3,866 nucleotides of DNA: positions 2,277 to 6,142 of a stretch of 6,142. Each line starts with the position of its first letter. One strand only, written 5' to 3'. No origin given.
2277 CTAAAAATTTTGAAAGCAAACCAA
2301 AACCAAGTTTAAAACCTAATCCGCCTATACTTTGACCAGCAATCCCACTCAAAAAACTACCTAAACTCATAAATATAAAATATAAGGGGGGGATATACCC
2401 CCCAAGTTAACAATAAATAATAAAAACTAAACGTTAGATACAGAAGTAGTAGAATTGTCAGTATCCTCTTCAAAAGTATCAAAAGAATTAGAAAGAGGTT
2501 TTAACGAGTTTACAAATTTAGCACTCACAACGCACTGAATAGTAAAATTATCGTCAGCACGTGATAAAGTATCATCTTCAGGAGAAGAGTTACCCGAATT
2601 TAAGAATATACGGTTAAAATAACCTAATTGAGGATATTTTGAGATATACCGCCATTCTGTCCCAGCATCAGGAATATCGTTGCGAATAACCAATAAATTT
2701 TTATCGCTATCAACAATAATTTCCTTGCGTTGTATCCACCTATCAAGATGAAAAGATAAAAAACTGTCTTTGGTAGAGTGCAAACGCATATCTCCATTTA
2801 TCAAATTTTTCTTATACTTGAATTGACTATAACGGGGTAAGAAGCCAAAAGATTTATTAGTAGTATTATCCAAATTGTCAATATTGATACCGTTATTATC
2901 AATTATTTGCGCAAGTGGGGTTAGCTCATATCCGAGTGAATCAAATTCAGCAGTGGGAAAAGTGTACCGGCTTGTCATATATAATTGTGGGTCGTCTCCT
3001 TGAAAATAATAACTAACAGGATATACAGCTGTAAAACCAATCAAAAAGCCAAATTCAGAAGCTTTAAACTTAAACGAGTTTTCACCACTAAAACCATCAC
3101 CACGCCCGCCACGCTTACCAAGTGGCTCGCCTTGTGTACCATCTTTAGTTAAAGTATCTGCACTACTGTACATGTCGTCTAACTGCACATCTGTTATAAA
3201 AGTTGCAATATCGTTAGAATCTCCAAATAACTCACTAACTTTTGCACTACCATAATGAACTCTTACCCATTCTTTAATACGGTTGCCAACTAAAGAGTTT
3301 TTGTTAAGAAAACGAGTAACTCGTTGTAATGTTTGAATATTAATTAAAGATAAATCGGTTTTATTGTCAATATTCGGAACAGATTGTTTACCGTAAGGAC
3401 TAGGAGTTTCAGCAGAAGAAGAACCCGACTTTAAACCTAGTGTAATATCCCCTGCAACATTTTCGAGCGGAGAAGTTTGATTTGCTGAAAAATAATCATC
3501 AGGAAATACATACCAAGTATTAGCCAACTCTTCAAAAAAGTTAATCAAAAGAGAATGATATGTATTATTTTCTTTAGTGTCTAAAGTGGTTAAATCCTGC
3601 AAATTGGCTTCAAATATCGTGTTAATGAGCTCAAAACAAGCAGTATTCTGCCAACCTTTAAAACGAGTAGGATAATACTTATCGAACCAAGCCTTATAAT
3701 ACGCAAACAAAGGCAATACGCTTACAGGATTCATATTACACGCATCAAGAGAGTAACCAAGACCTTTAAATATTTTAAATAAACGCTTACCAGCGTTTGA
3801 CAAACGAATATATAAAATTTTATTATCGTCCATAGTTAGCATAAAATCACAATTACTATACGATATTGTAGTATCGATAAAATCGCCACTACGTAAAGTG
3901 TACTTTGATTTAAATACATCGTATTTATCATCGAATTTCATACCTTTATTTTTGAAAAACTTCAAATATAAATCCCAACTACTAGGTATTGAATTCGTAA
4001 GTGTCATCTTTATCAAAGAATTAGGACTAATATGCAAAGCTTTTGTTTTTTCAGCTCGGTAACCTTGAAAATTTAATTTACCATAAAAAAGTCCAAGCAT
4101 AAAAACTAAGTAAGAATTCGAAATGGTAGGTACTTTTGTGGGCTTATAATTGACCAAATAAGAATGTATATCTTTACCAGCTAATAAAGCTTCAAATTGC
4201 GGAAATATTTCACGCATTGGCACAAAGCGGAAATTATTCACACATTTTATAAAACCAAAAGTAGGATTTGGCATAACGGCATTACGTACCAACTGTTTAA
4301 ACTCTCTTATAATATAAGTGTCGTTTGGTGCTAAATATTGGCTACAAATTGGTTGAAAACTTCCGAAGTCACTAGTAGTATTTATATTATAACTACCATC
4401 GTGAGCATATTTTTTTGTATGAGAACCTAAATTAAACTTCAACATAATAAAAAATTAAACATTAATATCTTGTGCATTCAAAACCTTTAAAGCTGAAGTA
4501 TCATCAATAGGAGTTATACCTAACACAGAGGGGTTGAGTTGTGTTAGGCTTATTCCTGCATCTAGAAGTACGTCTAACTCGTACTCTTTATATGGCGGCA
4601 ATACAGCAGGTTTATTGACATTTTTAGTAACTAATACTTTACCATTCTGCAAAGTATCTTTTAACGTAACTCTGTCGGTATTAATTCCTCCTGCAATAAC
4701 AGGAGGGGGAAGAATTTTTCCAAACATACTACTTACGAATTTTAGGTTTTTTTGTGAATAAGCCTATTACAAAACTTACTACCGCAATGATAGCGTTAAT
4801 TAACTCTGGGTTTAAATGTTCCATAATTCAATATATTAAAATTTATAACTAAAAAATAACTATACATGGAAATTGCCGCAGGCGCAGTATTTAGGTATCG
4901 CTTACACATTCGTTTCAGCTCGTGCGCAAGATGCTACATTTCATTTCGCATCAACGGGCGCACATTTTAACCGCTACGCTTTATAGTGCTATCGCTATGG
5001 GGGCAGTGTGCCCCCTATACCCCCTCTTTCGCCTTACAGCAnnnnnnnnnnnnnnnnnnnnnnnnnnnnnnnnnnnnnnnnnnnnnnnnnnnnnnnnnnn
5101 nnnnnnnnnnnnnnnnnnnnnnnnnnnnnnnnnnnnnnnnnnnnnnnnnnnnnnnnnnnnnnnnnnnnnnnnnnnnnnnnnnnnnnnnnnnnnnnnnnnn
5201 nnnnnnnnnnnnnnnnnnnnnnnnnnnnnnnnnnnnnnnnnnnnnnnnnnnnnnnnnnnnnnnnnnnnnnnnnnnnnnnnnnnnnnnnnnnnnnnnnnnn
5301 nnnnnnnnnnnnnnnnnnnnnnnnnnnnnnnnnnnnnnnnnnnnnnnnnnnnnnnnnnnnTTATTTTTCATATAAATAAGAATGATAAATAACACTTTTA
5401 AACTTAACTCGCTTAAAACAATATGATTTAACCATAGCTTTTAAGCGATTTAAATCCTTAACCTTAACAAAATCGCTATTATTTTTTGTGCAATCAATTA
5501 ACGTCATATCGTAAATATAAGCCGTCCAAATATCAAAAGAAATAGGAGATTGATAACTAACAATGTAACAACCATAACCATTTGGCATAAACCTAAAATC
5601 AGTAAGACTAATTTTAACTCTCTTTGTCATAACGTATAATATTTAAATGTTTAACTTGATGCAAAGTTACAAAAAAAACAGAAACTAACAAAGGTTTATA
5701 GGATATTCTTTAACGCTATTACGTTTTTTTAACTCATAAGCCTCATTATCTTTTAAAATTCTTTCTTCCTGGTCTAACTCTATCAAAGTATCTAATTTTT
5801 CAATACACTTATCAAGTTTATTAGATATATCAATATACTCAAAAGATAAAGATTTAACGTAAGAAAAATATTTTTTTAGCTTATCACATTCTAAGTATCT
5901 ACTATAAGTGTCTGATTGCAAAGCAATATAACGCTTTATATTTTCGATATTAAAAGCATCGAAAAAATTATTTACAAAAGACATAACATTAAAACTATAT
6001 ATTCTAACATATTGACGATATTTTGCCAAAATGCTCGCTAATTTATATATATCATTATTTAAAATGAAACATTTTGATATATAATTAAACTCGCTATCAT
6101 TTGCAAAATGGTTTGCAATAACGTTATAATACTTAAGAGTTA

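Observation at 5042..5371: A microvirus carrying its own LAS/M15-type zinc peptidase (candidate endolysin)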

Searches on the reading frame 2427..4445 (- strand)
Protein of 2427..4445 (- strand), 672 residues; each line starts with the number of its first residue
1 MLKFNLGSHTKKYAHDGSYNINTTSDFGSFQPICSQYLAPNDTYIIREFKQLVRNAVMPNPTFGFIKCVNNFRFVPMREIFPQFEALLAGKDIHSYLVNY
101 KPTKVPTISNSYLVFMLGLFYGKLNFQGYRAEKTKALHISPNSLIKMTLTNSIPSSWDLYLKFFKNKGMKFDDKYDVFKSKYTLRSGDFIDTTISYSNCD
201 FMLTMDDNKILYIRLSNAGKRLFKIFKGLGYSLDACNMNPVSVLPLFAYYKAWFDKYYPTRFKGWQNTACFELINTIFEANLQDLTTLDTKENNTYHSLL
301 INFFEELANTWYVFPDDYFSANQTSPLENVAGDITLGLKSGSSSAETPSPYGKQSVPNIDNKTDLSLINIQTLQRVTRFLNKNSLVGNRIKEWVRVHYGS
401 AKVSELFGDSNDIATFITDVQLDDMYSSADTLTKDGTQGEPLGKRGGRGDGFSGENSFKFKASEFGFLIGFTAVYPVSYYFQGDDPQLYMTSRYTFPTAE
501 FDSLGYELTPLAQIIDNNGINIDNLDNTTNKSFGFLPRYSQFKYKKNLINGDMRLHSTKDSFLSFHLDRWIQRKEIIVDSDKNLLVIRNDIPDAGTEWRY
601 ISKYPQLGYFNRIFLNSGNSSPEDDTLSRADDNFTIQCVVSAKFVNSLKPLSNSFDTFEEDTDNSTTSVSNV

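Call 3: search_protein_families(library=pfam, proteins=[window:2427-4445:-], max_evalue=1)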
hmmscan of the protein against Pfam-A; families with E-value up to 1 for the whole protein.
window:2427-4445:- (672 aa): 1 family
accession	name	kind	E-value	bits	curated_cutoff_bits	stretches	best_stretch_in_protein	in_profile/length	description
PF02305.22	Phage_F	-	1.9e-06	27.4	25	2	8-92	6-89/501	Capsid protein (F protein)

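Call 4: search_protein_families(library=phrogs, proteins=[window:2427-4445:-], max_evalue=0.1)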
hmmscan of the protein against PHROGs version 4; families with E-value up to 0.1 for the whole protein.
window:2427-4445:- (672 aa): 1 family
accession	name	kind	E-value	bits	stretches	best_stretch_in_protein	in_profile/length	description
phrog_514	-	head and packaging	7.3e-52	177.7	1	4-671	17-530/531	major head protein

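Call 21: search_dna_similar(query=window:2427-4445:-, collection=phages, mode=protein, max_evalue=1e-20, max_rows=25)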
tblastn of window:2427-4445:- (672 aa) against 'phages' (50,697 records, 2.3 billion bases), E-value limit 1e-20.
Records with a match: 151; places in all: 151; records where one place covers at least 80% of the query: 78.
Best place of each record, by identity: 80-90% 2; <60% 149.
By first word of the organism name: Microviridae 109; Microvirus 25; Capybara 9; Dulem 4; Human 1; Apis 1; Blackfly 1; Sigmofec 1.
By host as written in the record: - 106; porcine 22; Hydrochoerus hydrochaeris 9; Homo sapiens 8; Eulemur flavifrons 2; Eulemur fulvus collaris 1; Propithecus coquereli 1; Apis mellifera carnica 1; and 1 more.
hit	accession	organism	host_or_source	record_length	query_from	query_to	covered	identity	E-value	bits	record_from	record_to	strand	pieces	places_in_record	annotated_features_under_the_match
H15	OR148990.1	Microvirus D_HF3_26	Homo sapiens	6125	1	672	100%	86.8%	0e+0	1164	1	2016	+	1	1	major capsid protein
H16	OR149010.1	Microvirus D_HF32_302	Homo sapiens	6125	1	672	100%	86.8%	0e+0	1164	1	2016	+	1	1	major capsid protein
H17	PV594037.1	Microviridae sp.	Homo sapiens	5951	1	661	98%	45.3%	2e-162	518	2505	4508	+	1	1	putative VP1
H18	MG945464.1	Microviridae sp.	human nasopharyngeal swab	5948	1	661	98%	44.2%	8e-161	513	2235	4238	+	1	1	VP1: similar to VP1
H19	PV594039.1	Microviridae sp.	Homo sapiens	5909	2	672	100%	43.2%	1e-152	491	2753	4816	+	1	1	putative VP1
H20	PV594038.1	Microviridae sp.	Homo sapiens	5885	2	672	100%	43.0%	2e-149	481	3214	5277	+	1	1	putative VP1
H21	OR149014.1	Microvirus D_HF36_482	Homo sapiens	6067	2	672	100%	42.8%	3e-150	484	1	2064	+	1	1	major capsid protein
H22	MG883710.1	Microviridae sp.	Homo sapiens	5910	2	672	100%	42.6%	2e-150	484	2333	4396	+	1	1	putative VP1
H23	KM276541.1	Microviridae IME-16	-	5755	1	672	100%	41.3%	2e-150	484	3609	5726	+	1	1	major capsid protein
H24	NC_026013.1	Microviridae IME-16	-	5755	1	672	100%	41.3%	2e-150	484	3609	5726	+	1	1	major capsid protein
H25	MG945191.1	Microviridae sp.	pig feces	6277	3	666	99%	35.1%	2e-110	372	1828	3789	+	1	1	similar to VP1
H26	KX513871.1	Human gut microviridae SH-CHD8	Homo sapiens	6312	3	670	99%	34.7%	8e-109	367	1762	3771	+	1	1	putative VP1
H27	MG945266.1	Microviridae sp.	cattle blood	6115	8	669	99%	34.5%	2e-104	354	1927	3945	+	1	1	similar to VP1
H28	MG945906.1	Microviridae sp.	rhesus feces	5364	1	669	100%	33.7%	4e-96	330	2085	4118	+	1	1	similar to VP1 | similar to peptidase | similar to hypothetical protein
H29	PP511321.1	Dulem virus 260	Eulemur flavifrons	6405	4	669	99%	33.8%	4e-113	380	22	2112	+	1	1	major capsid protein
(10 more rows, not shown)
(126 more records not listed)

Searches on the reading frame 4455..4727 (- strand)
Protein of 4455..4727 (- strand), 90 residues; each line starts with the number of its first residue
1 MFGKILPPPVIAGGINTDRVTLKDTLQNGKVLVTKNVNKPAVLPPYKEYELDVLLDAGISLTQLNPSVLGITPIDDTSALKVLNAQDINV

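Call 3: search_protein_families(library=pfam, proteins=[window:4455-4727:-], max_evalue=1)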
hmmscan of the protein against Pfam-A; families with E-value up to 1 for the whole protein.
window:4455-4727:- (90 aa): 2 families
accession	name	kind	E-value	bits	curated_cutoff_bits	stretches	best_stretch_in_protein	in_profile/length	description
PF19149.5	DUF5831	-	0.13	13.1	25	1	10-43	15-48/72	Family of unknown function (DUF5831)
PF02604.26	PhdYeFM_antitox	-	0.17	12.1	29.8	1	24-50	18-46/74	Antitoxin Phd_YefM, type II toxin-antitoxin system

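Call 4: search_protein_families(library=phrogs, proteins=[window:4455-4727:-], max_evalue=0.1)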
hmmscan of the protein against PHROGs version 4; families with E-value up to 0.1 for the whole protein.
window:4455-4727:- (90 aa): 0 families

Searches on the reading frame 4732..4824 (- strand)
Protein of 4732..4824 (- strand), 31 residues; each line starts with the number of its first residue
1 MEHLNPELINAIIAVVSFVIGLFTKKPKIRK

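Call 41: search_dna_similar(query=window:4732-4824:-, collection=phages, mode=protein, max_evalue=10, max_rows=60)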
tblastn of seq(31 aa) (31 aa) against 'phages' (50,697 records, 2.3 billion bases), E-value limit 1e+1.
Records with a match: 3; places in all: 3; records where one place covers at least 80% of the query: 3.
Best place of each record, by identity: 60-80% 2; <60% 1.
By first word of the organism name: Microvirus 2; Bacillus 1.
By host as written in the record: Homo sapiens 2; Bacillus anthracis 1.
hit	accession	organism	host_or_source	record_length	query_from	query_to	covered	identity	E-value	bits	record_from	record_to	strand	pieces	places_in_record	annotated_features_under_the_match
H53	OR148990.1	Microvirus D_HF3_26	Homo sapiens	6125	1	31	100%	64.5%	2e-7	49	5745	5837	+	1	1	none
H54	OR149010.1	Microvirus D_HF32_302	Homo sapiens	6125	1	31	100%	64.5%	2e-7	49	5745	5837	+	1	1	none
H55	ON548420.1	Bacillus phage vB_BanS-Thrax4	Bacillus anthracis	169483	1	25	81%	48.0%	2e+0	29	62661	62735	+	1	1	holin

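Call 91: search_protein_families(library=phrogs, proteins=[window:4732-4824:-], max_evalue=1)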
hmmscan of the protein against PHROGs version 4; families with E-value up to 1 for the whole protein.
seq(31 aa): 2 families
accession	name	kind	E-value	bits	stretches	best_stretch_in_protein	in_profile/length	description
phrog_16461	-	unknown function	0.059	14.5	1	11-26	35-50/53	-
phrog_7696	-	unknown function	0.16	12.8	1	5-23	3-21/78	-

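Call 92: search_protein_families(library=pfam, proteins=[window:4732-4824:-], max_evalue=1)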
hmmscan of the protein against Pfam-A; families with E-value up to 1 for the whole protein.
seq(31 aa): 0 families

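Call 97: search_protein_families(library=ncbifam, proteins=[window:4732-4824:-], max_evalue=1)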
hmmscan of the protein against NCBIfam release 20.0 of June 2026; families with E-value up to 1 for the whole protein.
seq(31 aa): 0 families

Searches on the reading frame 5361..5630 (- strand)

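Call 3: search_protein_families(library=pfam, proteins=[window:5361-5630:-], max_evalue=1)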
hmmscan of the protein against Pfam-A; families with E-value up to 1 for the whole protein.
window:5361-5630:- (89 aa): 0 families

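Call 4: search_protein_families(library=phrogs, proteins=[window:5361-5630:-], max_evalue=0.1)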
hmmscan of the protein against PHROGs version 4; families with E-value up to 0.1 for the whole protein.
window:5361-5630:- (89 aa): 2 families
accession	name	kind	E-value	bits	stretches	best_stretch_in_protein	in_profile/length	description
phrog_21778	-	unknown function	0.014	16.2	0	52-75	30-53/55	-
phrog_24107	-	unknown function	0.088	13.9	0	38-80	9-47/122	-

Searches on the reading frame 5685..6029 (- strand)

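Call 3: search_protein_families(library=pfam, proteins=[window:5685-6029:-], max_evalue=1)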
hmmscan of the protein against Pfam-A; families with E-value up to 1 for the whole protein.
window:5685-6029:- (114 aa): 0 families

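Call 4: search_protein_families(library=phrogs, proteins=[window:5685-6029:-], max_evalue=0.1)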
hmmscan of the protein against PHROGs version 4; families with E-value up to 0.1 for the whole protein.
window:5685-6029:- (114 aa): 1 family
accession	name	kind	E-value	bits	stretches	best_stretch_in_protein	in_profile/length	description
phrog_5054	-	unknown function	0.049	15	0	74-109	17-52/63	-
